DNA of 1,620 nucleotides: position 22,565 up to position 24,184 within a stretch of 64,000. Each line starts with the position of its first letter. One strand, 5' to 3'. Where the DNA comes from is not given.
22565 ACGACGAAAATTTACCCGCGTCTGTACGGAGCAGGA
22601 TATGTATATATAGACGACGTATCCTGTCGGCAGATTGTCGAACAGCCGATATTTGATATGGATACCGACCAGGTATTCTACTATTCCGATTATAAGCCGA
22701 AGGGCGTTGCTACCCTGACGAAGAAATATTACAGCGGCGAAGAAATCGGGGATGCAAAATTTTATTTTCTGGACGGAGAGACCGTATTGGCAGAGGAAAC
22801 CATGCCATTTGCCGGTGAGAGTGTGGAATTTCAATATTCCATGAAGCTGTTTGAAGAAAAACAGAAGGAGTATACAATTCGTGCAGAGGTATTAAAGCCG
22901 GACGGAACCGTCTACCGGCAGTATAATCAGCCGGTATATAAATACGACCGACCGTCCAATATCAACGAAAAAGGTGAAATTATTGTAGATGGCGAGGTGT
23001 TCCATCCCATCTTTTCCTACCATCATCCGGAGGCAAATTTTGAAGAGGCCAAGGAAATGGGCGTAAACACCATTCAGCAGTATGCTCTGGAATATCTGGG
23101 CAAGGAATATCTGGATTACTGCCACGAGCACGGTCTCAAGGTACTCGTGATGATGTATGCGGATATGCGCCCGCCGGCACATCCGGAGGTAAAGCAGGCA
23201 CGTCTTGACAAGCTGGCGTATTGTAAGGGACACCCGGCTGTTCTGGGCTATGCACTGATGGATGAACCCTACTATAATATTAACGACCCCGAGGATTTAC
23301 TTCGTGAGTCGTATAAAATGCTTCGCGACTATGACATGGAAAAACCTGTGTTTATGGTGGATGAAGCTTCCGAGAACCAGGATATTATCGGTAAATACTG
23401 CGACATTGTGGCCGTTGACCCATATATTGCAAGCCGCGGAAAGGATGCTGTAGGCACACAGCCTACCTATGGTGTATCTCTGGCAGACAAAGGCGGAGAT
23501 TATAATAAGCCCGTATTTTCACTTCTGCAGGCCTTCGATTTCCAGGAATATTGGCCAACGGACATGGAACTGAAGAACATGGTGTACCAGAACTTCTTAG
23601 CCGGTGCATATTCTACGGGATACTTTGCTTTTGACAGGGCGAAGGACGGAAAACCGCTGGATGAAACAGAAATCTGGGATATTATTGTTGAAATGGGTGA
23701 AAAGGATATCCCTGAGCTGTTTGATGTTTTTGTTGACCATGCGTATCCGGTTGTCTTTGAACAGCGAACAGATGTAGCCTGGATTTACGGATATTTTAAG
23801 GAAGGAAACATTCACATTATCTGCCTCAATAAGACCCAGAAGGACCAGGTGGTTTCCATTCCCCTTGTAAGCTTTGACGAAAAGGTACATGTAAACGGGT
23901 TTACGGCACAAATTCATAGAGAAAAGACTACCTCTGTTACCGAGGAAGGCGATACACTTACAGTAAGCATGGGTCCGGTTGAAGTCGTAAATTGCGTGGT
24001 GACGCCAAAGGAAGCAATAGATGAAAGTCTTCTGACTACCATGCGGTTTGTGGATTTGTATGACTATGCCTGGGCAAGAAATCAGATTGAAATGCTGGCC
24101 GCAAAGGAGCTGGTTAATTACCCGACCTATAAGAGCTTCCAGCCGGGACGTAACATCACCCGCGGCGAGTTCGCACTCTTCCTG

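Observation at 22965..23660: Shared barrel domain has an invariant D-E-P motif and Gln where the nucleophile was expected: possibly a new family or a substrate-assisted mechanism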

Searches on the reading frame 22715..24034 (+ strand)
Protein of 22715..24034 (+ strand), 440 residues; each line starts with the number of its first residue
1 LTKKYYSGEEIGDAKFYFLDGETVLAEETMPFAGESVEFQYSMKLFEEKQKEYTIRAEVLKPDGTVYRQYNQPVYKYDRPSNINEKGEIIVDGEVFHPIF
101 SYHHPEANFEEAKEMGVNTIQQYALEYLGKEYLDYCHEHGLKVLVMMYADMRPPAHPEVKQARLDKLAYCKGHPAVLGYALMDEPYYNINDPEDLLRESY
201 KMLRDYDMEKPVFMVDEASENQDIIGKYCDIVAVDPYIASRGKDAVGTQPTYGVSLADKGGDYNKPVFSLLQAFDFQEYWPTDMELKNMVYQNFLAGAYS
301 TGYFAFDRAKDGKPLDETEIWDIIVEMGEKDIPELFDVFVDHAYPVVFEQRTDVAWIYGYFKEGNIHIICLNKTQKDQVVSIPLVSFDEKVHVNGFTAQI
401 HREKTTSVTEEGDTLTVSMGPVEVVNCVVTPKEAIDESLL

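Call 5: search_solved_structures(query=window:22715-24034:+, max_evalue=10, show_alignments=3)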
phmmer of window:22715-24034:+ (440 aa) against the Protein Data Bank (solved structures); distinct sequences matched with E-value up to 10: 5.
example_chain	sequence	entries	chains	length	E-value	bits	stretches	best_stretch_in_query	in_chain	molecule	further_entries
6u7j_A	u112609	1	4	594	0.012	17.5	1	168-239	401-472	Beta-glucuronidase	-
6xxw_A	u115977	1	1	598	0.043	15.7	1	165-238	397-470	Beta-glucuronidase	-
3h6x_A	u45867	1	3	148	0.14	14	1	40-105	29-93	dUTPase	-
4lx4_A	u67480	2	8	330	0.35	12.7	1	166-215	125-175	Endoglucanase(Endo-1,4-beta-glucanase)protein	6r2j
7voh_A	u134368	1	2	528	0.9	11.3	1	220-322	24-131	alpha-glucosidase QsGH13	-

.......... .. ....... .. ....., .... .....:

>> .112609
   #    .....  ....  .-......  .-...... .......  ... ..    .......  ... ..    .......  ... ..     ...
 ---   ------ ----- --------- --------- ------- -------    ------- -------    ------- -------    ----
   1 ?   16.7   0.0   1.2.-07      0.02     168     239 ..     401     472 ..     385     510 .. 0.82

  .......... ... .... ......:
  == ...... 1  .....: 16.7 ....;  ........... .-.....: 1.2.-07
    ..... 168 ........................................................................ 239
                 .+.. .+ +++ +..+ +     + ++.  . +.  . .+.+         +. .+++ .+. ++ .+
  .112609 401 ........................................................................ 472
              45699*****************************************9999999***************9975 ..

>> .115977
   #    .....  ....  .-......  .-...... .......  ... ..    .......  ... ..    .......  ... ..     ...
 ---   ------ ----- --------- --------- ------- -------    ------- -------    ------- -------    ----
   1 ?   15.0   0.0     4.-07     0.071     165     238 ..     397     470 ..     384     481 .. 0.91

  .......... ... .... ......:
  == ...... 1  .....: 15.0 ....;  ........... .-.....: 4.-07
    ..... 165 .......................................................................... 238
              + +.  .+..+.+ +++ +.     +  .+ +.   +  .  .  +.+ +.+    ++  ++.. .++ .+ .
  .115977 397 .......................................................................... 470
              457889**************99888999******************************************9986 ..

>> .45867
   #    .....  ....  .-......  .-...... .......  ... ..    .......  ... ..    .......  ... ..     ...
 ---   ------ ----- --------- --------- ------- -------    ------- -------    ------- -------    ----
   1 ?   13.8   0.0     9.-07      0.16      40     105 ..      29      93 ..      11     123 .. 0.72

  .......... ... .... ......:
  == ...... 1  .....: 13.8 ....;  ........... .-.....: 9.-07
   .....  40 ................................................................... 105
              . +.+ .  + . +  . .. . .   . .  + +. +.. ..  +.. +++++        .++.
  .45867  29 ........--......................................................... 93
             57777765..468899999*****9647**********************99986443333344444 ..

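Call 9: find_homologous_proteins(query=window:22715-24034:+, max_evalue=0.001)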
Query window:22715-24034:+ (440 aa): 1 proteins with E <= 0.001 among 4278 candidates.
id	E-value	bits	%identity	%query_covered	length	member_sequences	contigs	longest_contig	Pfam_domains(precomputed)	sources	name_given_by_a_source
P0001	2.9e-27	114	30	73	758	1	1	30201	-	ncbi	-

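Call 15: search_solved_structures(query=A2, max_evalue=10, show_alignments=4)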
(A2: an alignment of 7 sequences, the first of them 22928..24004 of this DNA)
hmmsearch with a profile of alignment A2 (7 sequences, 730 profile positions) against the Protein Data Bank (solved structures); distinct sequences matched with E-value up to 10: 40.
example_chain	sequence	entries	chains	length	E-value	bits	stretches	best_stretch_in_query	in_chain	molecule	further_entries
9oro_A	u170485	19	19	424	3e-09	39.1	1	315-439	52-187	Glycoside hydrolase family 158 | GH158(Pro)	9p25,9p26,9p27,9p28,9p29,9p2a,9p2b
1bhg_A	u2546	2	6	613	2.1e-07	32.9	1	370-453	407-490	BETA-GLUCURONIDASE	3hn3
6xxw_A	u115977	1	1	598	2.8e-07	32.5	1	371-448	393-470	Beta-glucuronidase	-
6u7j_A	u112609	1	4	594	1.3e-06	30.3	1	371-448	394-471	Beta-glucuronidase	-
3amc_A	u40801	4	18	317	0.00016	23.4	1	339-424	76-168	Endoglucanase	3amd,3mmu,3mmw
3azr_A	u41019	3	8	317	0.00016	23.4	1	339-424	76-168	Endoglucanase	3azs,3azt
3aof_A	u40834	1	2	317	0.0046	18.6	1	339-424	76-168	Endoglucanase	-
3amg_A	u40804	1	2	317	0.0047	18.6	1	339-424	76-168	Endoglucanase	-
5c70_A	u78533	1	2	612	0.0082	17.8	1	371-446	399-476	Glucuronidase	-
4lx4_A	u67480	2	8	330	0.011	17.4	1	333-422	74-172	Endoglucanase(Endo-1,4-beta-glucanase)protein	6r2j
6u7i_A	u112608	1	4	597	0.02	16.5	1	370-448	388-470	Beta-glucuronidase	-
4jkk_A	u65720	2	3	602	0.021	16.4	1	368-444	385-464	Beta-glucuronidase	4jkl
6zz3_A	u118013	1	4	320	0.057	15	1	339-440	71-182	Endoglucanase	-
7p6i_A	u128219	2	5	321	0.058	15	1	339-440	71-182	Endoglucanase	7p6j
4ee9_A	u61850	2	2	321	0.068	14.7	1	339-440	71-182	Endoglucanase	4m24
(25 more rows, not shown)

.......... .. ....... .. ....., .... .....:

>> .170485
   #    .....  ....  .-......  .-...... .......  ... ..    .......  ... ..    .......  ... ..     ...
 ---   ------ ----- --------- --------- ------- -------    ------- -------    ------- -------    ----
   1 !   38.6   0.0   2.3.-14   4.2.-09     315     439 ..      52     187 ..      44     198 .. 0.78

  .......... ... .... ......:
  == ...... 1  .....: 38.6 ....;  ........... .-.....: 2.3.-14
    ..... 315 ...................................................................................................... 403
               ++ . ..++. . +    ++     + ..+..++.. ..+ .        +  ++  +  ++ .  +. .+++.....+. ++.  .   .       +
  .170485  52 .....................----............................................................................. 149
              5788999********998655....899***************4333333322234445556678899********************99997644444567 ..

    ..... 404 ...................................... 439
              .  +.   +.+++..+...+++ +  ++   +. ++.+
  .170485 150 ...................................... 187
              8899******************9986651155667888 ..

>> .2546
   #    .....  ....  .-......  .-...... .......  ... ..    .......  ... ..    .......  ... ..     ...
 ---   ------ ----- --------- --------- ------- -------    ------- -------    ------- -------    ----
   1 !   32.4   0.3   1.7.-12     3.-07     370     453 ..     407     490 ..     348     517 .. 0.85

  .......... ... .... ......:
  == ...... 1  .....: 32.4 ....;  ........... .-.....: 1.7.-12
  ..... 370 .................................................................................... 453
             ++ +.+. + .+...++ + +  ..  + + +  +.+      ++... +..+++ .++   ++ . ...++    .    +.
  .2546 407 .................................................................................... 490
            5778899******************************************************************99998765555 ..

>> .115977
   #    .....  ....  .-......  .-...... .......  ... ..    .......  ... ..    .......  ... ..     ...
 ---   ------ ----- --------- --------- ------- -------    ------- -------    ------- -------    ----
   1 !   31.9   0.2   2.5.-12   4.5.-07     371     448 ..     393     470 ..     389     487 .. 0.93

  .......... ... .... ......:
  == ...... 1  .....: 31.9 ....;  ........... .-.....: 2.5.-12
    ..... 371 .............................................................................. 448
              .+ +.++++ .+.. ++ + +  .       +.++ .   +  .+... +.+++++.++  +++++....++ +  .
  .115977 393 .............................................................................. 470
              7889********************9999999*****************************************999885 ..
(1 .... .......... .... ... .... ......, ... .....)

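Call 20: predict_structure(alignment_id=A2)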
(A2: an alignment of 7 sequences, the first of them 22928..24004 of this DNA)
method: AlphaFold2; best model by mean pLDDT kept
length: 359 residues; sequences in the alignment: 7
mean_pLDDT: 82.5   pTM: 0.84
mean pLDDT of the five models: 82.5, 80.4, 80.1, 79.6, 79.2
residues with pLDDT >= 90: 132; 70-90: 171; 50-70: 35; < 50: 21
segments of 3 or more residues with pLDDT < 50: 316-332
pLDDT, mean of each block of 10 residues (from residue 1): 67 89 91 83 89 68 91 90 93 92 93 83 91 92 76 81 79 65 77 80 86 89 91 80 89 92 93 90 90 89 88 57 41 61 83 83
secondary structure, 60 per line:
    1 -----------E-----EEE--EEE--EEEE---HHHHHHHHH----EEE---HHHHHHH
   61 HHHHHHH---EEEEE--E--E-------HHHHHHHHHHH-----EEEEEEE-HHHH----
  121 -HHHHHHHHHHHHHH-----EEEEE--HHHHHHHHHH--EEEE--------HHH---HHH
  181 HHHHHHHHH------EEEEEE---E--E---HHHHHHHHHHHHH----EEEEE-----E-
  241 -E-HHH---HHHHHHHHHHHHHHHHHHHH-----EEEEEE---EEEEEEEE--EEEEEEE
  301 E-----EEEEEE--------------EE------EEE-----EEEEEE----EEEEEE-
elements in order: E18-20 E23-25 E28-31 H35-43 E48-50 H54-67 E71-75 H89-99 E105-111 H113-116 H122-135 E141-145 H148-157 E160-163 H178-189 E196-201 H212-224 E229-233 H250-269 E275-280 E284-291 E294-301 E307-312 E335-337 E343-348 E353-358

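Call 23: fold_search(model_id=the predicted structure, library=pdb)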
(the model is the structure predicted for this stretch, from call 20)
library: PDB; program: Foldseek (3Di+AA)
matches with E <= 10: 1768; with E <= 0.001: 720
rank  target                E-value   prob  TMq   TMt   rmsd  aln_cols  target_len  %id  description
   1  4e2o_A                2.2e-12  1.00  0.55  0.46   7.1       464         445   12  Crystal structure of alpha-amylase from Geobacillus thermoleovorans, GTA, complexed with acarbose (released 2013-03-13)
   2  5a2a                  2.6e-12  1.00  0.49  0.41   7.9       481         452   11  Crystal Structure of Anoxybacillus Alpha-amylase Provides Insights into a New Glycosyl Hydrolase Subclass (released 2016-03-30)
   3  5jvk_A                5.4e-12  1.00  0.57  0.45   7.4       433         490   12  Structural insights into a family 39 glycoside hydrolase from the gut symbiont Bacteroides cellulosilyticus WH2. (released 2016-12-07)
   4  6i9q                  4.0e-11  1.00  0.49  0.43   9.3       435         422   10  Structure of the mouse CD98 heavy chain ectodomain (released 2019-04-17)
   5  2wc7                  4.5e-11  1.00  0.51  0.41   7.8       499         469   12  Crystal structure of Nostoc Punctiforme Debranching Enzyme(NPDE)(Acarbose soaked) (released 2009-09-29)
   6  9fz2_A                5.0e-11  1.00  0.47  0.36   9.2       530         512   10  Crystal structure of Amylase 5 (Amy5) from Ruminococcus bromii covalently bound to alpha-1,6 branched pseudo-trisaccha (released 2024-12-11)
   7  1ea9_C                5.7e-11  1.00  0.54  0.37   7.5       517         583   11  Cyclomaltodextrinase (released 2002-06-06)
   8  3wy4_B                6.0e-11  1.00  0.51  0.45   8.0       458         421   12  Crystal structure of alpha-glucosidase mutant E271Q in complex with maltose (released 2015-06-10)
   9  7jjn_A                6.4e-11  1.00  0.54  0.41  10.9       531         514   10  Eubacterium rectale Amy13B (EUR_01860) (released 2021-06-23)
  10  9g4n_B                7.2e-11  1.00  0.54  0.39   9.3       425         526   15  Glycoside Hydrolase Family 157 from Labilibaculum antarcticum (LaGH157) E224A mutant in complex with Laminaritriose an (released 2025-05-21)
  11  5a2c_A                7.7e-11  1.00  0.49  0.41   8.3       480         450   12  Crystal Structure of Anoxybacillus Alpha-amylase Provides Insights into a New Glycosyl Hydrolase Subclass (released 2016-03-30)
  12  21jh                  7.7e-11  1.00  0.50  0.33  10.0       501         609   10  Faecalibacterium duncaniae branching enzyme FdBE2 unliganded form (released 2025-12-31)
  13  9vdw_B                8.2e-11  1.00  0.49  0.40   7.0       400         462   11  Structure of truncated loopA and loopB mutants from the human gut flora K. grimontii Apg (released 2025-09-03)
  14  1sma_A                8.2e-11  1.00  0.51  0.34   8.7       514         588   12  CRYSTAL STRUCTURE OF A MALTOGENIC AMYLASE (released 2000-04-26)
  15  9g4n_C                8.7e-11  1.00  0.53  0.38   9.4       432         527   14  Glycoside Hydrolase Family 157 from Labilibaculum antarcticum (LaGH157) E224A mutant in complex with Laminaritriose an (released 2025-05-21)
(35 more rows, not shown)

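Call 24: search_protein_representatives(alignment_id=A2)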
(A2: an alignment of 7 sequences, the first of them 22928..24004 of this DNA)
Query: 7 sequences, 730 profile positions. Proteins with E-value up to 0.001 (for the whole library): 5235; up to 1e-10: 2364; up to 1e-30: 486. The best 150 are listed.
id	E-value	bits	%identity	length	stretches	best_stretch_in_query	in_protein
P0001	0.0e+00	1321.7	-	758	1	1-730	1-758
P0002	3.2e-192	657.2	-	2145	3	65-639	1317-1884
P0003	4.1e-182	623.8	-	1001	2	68-642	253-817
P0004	1.2e-167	576.0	-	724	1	1-723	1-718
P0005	2.0e-160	552.1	-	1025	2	28-639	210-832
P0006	4.4e-159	547.7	-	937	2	62-641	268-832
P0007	3.7e-158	544.6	-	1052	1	86-658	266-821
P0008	2.8e-155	535.1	-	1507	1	1-645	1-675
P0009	1.0e-137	477.0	-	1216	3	84-642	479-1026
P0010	2.2e-137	475.9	-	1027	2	23-639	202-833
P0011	4.6e-136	471.6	-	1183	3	107-641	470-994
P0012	4.0e-134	465.2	-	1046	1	56-649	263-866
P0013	2.4e-132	459.3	-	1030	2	85-640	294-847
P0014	4.3e-132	458.4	-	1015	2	70-686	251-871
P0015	2.2e-128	446.2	-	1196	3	40-641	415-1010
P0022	1.3e-123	430.4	-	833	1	1-637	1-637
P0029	3.6e-121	422.3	-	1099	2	2-644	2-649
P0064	1.7e-106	373.9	-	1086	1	128-653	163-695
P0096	8.0e-99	348.5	-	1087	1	70-646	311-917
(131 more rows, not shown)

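Call 29: find_encoding_contigs(protein=P0001, flank=10000, max_places=3)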
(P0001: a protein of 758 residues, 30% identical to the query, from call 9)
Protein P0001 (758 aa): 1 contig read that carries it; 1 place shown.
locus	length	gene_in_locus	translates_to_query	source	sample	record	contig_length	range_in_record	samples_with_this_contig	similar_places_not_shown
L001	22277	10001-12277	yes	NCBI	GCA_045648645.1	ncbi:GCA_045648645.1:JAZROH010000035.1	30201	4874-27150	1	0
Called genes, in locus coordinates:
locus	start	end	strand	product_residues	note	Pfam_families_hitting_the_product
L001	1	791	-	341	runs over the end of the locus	PF05343:Peptidase_M42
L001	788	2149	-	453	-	PF21799:MurD-like_N (weak), PF08245:Mur_ligase_M, PF02875:Mur_ligase_C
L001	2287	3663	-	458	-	PF01235:Na_Ala_symp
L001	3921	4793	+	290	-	PF02311:AraC_binding, PF00165:HTH_AraC (weak), PF12833:HTH_18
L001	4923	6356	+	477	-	-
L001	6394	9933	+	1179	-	PF02018:CBM_4_9, PF00395:SLH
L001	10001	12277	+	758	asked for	-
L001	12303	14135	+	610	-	PF01301:Glyco_hydro_35, PF02449:Glyco_hydro_42 (weak), PF13364:BetaGal_ABD2 (faint), PF21317:BetaGal_ABD_1, PF21467:BetaGal_gal-bd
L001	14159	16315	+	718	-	PF02838:Glyco_hydro_20b, PF00728:Glyco_hydro_20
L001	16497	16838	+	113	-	PF01245:Ribosomal_L19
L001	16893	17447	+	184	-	PF10502:Peptidase_S26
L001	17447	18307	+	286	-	PF03193:RsgA_GTPase (weak), PF01926:MMR_HSR1, PF02421:FeoB_N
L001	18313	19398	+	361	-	PF01926:MMR_HSR1, PF02421:FeoB_N, PF06071:YchF-GTPase_C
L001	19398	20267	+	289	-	PF02219:MTHFR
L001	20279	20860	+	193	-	-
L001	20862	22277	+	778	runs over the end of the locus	PF02574:S-methyl_trans, PF00809:Pterin_bind, PF02607:B12-binding_2, PF02310:B12-binding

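Call 32: find_related_loci(query=A3, collection=genome_contigs, flank=10000)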
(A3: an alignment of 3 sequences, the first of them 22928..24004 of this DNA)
Query A3 (359 aa) in genome_contigs; peptide patterns used: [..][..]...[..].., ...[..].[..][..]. (x = any residue, [..] = any of these).
79 stretches matched a pattern; 2 encode a relative of the query (tblastn E <= 1e-3); 2 distinct loci.
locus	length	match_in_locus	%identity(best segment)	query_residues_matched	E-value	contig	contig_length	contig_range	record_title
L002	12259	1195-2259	31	3-348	1e-48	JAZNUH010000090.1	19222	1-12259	MAG: Clostridia bacterium isolate T1900044798_TS20190264.MAGScoT_cleanbin_000018 SGB_2695_k141_1962728, whole genome sho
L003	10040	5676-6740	32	3-354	8e-47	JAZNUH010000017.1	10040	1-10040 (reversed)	MAG: Clostridia bacterium isolate T1900044798_TS20190264.MAGScoT_cleanbin_000018 SGB_2695_k141_1379160, whole genome sho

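Call 35: list_cluster_members(proteins=[P0001, P0002, P0003, P0004, P0005, P0007, P0008, P0012, P0022, P0029])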
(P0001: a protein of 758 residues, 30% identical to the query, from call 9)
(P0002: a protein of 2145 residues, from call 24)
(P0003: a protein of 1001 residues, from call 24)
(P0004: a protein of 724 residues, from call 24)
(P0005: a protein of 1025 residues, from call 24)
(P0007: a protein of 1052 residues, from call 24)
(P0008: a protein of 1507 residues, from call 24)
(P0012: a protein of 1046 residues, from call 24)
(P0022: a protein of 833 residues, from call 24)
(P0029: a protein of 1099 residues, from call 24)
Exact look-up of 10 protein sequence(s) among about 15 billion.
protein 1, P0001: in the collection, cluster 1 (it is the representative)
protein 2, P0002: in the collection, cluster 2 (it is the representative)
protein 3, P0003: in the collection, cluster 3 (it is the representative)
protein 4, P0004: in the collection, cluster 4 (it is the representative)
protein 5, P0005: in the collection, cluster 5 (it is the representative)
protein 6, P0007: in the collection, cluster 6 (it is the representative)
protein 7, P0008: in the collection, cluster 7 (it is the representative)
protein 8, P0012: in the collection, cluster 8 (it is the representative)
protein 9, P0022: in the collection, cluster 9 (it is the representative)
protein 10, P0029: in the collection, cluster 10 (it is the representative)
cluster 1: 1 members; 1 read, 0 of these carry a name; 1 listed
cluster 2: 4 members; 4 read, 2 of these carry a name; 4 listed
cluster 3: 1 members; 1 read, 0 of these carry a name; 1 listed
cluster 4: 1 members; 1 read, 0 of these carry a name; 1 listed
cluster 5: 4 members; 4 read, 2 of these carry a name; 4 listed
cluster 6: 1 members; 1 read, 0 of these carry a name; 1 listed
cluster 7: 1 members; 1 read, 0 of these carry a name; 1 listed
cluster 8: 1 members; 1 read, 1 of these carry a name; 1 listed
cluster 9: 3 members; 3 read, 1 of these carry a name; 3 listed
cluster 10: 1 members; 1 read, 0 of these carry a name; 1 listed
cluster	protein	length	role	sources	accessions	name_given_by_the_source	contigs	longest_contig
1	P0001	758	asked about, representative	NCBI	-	-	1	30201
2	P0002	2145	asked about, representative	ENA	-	-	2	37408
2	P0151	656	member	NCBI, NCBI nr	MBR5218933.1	MAG: hypothetical protein IKV89_04295, partial [Clostridia bacterium] | hypothetical protein [Clostridia bacterium]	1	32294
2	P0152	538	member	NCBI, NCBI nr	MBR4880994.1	MAG: hypothetical protein IKU19_03620, partial [Clostridia bacterium] | hypothetical protein [Clostridia bacterium]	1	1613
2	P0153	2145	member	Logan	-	-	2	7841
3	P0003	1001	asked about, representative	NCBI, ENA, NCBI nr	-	-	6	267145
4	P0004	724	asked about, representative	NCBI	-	-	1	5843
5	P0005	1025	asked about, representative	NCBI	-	-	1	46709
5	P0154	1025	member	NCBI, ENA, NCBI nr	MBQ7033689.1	MAG: S-layer homology domain-containing protein [Clostridia bacterium] | S-layer homology domain-containing protein [Clostridia bacterium]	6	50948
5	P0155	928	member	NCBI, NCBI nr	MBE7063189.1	MAG: hypothetical protein E7390_05315, partial [Ruminococcaceae bacterium] | hypothetical protein [Oscillospiraceae bacterium]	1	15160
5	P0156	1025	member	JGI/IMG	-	-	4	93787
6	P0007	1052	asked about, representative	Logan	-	-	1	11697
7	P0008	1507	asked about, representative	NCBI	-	-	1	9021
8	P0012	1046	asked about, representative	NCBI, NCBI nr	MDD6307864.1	MAG: S-layer homology domain-containing protein [Clostridia bacterium] | S-layer homology domain-containing protein [Clostridia bacterium]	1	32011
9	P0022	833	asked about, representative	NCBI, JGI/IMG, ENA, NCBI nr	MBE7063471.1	MAG: hypothetical protein E7390_06775 [Ruminococcaceae bacterium] | hypothetical protein [Oscillospiraceae bacterium]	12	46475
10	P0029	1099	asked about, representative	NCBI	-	-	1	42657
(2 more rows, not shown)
